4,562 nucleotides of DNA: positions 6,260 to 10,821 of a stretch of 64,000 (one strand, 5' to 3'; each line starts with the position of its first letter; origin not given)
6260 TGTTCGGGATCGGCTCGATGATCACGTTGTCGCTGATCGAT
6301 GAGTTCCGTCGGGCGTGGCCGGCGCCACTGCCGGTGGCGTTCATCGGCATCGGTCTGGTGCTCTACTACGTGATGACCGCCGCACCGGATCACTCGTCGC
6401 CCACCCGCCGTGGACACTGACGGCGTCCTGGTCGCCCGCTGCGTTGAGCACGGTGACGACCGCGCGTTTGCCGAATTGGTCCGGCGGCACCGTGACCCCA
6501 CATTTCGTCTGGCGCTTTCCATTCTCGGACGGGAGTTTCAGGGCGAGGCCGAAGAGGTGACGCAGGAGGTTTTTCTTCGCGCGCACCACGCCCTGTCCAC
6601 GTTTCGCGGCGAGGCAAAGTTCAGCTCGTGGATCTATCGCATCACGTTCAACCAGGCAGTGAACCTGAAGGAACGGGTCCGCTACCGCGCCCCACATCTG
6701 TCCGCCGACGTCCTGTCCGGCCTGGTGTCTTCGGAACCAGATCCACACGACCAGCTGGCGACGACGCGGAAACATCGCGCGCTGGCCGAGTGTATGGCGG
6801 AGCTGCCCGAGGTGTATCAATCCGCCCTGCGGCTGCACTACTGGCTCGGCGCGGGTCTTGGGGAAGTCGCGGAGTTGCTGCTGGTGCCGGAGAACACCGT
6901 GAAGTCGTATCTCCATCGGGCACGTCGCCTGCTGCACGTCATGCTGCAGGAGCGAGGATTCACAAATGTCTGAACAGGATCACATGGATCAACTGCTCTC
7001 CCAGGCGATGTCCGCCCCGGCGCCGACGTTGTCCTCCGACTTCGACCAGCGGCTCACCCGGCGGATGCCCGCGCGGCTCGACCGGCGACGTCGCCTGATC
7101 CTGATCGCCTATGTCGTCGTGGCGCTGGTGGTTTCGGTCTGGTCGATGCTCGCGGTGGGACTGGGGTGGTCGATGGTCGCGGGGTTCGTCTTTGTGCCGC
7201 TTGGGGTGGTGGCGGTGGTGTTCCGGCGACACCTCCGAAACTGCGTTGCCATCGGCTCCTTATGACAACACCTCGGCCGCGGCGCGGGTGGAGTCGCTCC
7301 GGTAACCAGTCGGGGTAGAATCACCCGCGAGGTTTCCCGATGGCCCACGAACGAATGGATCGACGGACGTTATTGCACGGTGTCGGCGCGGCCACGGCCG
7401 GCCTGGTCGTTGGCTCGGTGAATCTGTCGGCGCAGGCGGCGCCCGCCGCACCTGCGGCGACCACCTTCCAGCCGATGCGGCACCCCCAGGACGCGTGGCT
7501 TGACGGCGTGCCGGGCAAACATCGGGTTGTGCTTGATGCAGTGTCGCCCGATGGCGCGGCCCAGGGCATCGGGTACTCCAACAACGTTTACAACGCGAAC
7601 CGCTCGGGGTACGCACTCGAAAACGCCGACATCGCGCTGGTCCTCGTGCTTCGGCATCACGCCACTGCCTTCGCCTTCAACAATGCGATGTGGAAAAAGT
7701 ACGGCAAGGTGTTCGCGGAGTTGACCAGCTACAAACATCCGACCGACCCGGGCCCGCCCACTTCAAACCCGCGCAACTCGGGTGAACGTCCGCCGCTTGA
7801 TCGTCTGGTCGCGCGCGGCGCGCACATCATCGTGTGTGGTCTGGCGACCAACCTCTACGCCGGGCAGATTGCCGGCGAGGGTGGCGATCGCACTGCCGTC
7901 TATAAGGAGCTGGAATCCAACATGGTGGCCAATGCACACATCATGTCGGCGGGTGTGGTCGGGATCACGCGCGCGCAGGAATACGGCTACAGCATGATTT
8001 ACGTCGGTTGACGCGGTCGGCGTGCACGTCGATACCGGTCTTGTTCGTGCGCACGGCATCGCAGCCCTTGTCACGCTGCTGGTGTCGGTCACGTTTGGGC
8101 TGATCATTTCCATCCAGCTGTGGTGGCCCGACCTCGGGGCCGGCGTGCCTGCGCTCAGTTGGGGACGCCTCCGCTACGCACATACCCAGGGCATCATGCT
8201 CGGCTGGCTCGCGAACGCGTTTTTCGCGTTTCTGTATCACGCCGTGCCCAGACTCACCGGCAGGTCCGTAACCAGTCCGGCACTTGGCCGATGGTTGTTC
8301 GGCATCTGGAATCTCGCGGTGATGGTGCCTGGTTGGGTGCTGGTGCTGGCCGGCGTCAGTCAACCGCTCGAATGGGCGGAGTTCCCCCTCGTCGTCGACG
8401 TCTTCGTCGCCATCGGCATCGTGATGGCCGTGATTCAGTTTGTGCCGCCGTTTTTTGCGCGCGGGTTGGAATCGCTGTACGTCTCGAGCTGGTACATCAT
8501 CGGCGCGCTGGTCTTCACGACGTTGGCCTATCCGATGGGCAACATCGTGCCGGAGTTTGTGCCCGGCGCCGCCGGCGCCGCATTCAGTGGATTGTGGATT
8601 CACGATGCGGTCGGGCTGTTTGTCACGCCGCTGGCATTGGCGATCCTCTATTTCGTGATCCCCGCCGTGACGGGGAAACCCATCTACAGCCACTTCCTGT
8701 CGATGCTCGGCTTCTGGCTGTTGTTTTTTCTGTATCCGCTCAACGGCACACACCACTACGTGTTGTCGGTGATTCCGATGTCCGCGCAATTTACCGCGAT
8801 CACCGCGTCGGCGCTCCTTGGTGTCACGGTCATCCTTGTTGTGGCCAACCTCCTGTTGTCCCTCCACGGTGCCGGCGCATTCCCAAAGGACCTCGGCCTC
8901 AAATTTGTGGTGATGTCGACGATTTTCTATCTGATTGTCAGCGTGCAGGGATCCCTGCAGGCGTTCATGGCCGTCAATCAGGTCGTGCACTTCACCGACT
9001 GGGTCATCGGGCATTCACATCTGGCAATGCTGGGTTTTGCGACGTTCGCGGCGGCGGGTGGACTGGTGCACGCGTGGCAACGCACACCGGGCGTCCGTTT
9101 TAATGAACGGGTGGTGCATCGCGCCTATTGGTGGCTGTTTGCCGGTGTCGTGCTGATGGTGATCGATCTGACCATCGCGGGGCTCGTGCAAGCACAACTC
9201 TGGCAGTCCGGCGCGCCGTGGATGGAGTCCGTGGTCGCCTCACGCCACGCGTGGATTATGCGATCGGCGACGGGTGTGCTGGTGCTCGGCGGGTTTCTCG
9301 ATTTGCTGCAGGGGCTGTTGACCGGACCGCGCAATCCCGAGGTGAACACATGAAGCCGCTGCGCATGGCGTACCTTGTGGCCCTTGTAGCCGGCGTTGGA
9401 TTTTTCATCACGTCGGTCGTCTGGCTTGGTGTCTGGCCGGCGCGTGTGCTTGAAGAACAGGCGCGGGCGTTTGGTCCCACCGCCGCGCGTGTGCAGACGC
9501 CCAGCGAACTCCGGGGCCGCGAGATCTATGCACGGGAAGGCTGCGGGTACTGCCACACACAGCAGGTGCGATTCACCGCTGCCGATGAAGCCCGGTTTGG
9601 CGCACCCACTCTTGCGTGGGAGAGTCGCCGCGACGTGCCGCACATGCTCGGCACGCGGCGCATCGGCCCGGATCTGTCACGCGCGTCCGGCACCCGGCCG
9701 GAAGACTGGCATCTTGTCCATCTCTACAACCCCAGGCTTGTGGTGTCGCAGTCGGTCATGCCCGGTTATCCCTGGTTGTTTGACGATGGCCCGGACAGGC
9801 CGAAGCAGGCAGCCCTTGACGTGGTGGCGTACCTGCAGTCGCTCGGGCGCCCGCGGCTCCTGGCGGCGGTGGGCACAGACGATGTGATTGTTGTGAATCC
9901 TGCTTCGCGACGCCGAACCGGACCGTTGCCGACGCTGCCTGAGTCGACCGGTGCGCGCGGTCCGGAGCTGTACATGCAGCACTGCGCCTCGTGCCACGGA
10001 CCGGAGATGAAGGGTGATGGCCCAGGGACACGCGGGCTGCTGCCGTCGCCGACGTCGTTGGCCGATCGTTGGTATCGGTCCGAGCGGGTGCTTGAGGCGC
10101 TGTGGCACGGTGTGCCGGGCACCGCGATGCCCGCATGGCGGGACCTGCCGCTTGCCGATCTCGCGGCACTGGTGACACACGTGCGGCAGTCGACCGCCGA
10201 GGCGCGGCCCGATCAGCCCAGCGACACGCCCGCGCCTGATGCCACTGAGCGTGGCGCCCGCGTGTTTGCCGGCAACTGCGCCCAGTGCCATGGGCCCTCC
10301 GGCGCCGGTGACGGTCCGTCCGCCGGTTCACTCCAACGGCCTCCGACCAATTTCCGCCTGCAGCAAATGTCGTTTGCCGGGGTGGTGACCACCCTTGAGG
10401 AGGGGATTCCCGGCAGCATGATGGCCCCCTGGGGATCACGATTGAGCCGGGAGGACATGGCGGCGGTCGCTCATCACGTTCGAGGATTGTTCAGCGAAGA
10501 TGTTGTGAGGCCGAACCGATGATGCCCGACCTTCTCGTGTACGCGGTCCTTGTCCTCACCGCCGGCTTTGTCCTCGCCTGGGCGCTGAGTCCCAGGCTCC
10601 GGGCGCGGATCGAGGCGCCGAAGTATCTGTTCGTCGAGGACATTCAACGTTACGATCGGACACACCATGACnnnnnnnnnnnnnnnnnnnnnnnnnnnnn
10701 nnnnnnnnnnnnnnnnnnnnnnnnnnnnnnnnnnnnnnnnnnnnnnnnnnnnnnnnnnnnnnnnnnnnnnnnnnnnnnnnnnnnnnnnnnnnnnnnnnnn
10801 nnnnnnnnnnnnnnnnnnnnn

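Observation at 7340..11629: Candidate thiosulfate-to-oxygen respiratory operon: DsrE-like + cbb3-like oxidase + TsdA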

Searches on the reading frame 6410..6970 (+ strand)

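Call 4: search_protein_families(library=pfam, proteins=[window:6410-6970:+], max_evalue=0.01)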
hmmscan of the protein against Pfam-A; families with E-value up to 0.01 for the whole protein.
window:6410-6970:+ (187 aa): 4 families
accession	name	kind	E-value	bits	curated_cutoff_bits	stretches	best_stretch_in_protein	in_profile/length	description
PF08281.18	Sigma70_r4_2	-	2.8e-15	56.1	25.7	1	123-175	2-54/54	Sigma-70, region 4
PF04542.20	Sigma70_r2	-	2.8e-12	46.7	24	1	23-87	1-65/71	Sigma-70 region 2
PF04545.22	Sigma70_r4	-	4.6e-05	23.3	24.1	1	128-174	1-47/50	Sigma-70, region 4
PF07638.17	Sigma70_ECF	-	0.0047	17.3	21.1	0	132-179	136-183/185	ECF sigma factor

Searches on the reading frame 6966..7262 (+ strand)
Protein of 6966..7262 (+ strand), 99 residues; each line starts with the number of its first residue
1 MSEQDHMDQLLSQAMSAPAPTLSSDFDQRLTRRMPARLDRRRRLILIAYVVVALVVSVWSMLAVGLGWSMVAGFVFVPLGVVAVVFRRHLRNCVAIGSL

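Call 4: search_protein_families(library=pfam, proteins=[window:6966-7262:+], max_evalue=0.01)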
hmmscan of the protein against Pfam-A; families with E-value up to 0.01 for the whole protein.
window:6966-7262:+ (99 aa): 4 families
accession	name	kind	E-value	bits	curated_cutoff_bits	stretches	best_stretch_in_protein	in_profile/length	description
PF11239.13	DUF3040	-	7.4e-05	23.4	24.7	1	3-82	7-83/84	Protein of unknown function (DUF3040)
PF01040.23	UbiA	-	0.0016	18.2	34.2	1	26-89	168-233/250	UbiA prenyltransferase family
PF20990.2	DUF2207_C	-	0.0064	16.7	33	1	29-89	125-187/247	Predicted membrane protein (DUF2207) C-terminal domain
PF00487.30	FA_desaturase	-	0.0068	16.6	29.7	1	25-87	115-176/253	Fatty acid desaturase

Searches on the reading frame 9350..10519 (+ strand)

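Call 4: search_protein_families(library=pfam, proteins=[window:9350-10519:+], max_evalue=0.01)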
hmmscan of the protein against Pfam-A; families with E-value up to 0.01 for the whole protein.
window:9350-10519:+ (390 aa): 7 families
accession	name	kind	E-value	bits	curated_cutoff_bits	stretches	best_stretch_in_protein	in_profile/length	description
PF02433.20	FixO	-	7.4e-35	120.9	29.6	1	26-149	25-146/219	Cytochrome C oxidase, mono-heme subunit/FixO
PF13442.11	Cytochrome_CBB3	-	2.9e-26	92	27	2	298-377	2-68/68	Cytochrome C oxidase, cbb3-type, subunit III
PF00034.26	Cytochrom_C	-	6.4e-24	85.5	21.3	2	300-380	2-89/90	Cytochrome c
PF14522.11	Cytochrome_C7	-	7e-05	23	24.8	0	54-80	33-59/67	Cytochrome c7 and related cytochrome c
PF02167.20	Cytochrom_C1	-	0.00032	20.9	22.8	0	200-217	14-31/219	Cytochrome C1 family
PF14495.11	Cytochrom_C550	-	0.0024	18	27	0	296-314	23-41/136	Cytochrome c-550 domain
PF22113.1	Mtrc-MtrF_II-IV_dom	-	0.0026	17.7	30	0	208-317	27-91/176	Outer membrane cytochrome MtrC/MtrF-like, domains II/IV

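Call 5: search_protein_families(library=ncbifam, proteins=[window:9350-10519:+], max_evalue=0.01)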
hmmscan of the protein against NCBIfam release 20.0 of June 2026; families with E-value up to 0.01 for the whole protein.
window:9350-10519:+ (390 aa): 17 families
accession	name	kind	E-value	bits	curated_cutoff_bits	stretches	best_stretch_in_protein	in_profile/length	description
NF011054.0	PRK14486.1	equivalog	4.8e-42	144.4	447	3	45-145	43-143/294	putative bifunctional cbb3-type cytochrome c oxidase subunit II/cytochrome c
NF011055.0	PRK14487.1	subfamily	5.3e-34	117.6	218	1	44-146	47-149/212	cbb3-type cytochrome c oxidase subunit II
NF011053.0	PRK14485.1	subfamily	1.5e-30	106.1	1080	1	29-166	517-650/716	putative bifunctional cbb3-type cytochrome c oxidase subunit I/II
TIGR00781.1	ccoO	equivalog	3.5e-30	105.4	200.65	1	46-148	43-145/232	cytochrome-c oxidase, cbb3-type subunit II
TIGR00782.1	ccoP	equivalog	3.2e-16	59.5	179.95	1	194-380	100-281/285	cytochrome-c oxidase, cbb3-type subunit III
NF033864.1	cytochrome579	equivalog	1.7e-11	44.2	280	2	293-341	43-93/179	cytochrome 579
NF050122.1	bc1_QcrC_actin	exception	2e-08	33.9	200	1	201-328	41-165/253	cytochrome bc1 complex diheme cytochrome c subunit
NF040606.1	CytoC_perox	subfamily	3.8e-08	33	150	0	193-221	290-318/524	di-heme-cytochrome C peroxidase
NF045773.1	cytochro_C550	exception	6.9e-08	32.4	125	0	198-223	46-71/118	cytochrome c550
NF045774.1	cytochro_C551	exception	1.6e-07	31.3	118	0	198-223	36-61/110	cytochrome c551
TIGR04485.1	thiosulf_SoxX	equivalog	3e-07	31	61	0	104-163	20-76/78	sulfur oxidation c-type cytochrome SoxX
NF045930.1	Cytc6PetJCyano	equivalog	5.2e-07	29.6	135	1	298-377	27-102/110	cytochrome c6 PetJ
TIGR03872.1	cytochrome_MoxG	equivalog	5.5e-06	26.5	147.8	0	297-384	42-125/133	cytochrome c(L), periplasmic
TIGR04494.1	c550_PedF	equivalog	9.1e-06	25.6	122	0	284-319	36-71/133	cytochrome c-550 PedF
TIGR02603.1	CxxCH_TIGR02603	domain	0.00023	21.2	68.15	0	299-320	3-24/134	putative heme-binding domain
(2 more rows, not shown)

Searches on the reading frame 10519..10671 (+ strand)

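Call 4: search_protein_families(library=pfam, proteins=[window:10519-10671:+], max_evalue=0.01)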
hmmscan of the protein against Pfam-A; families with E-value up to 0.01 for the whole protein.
window:10519-10671:+ (51 aa): 1 family
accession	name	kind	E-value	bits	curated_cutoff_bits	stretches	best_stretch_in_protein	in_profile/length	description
PF18967.5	PycTM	-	0.0093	16.8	27.2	1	5-47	13-58/107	Pycsar effector protein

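Call 5: search_protein_families(library=ncbifam, proteins=[window:10519-10671:+], max_evalue=0.01)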
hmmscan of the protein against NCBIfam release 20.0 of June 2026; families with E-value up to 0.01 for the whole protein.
window:10519-10671:+ (51 aa): 1 family
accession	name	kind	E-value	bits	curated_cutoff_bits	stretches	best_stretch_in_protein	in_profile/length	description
NF041705.1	RIPP_cyclo_YhhA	equivalog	0.00034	20.7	36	1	26-50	8-29/33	YhhA family cyclophane-containing RiPP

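Call 8: search_protein_families(library=pfam, proteins=[window:10519-10671:+], max_evalue=10)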
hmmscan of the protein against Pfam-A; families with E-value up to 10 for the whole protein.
window:10519-10671:+ (51 aa): 2 families
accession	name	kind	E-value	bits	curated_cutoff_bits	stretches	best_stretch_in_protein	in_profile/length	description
PF18967.5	PycTM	-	0.0093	16.8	27.2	1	5-47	13-58/107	Pycsar effector protein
PF14017.11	DUF4233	-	0.047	14.5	27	1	6-33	75-103/107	Protein of unknown function (DUF4233)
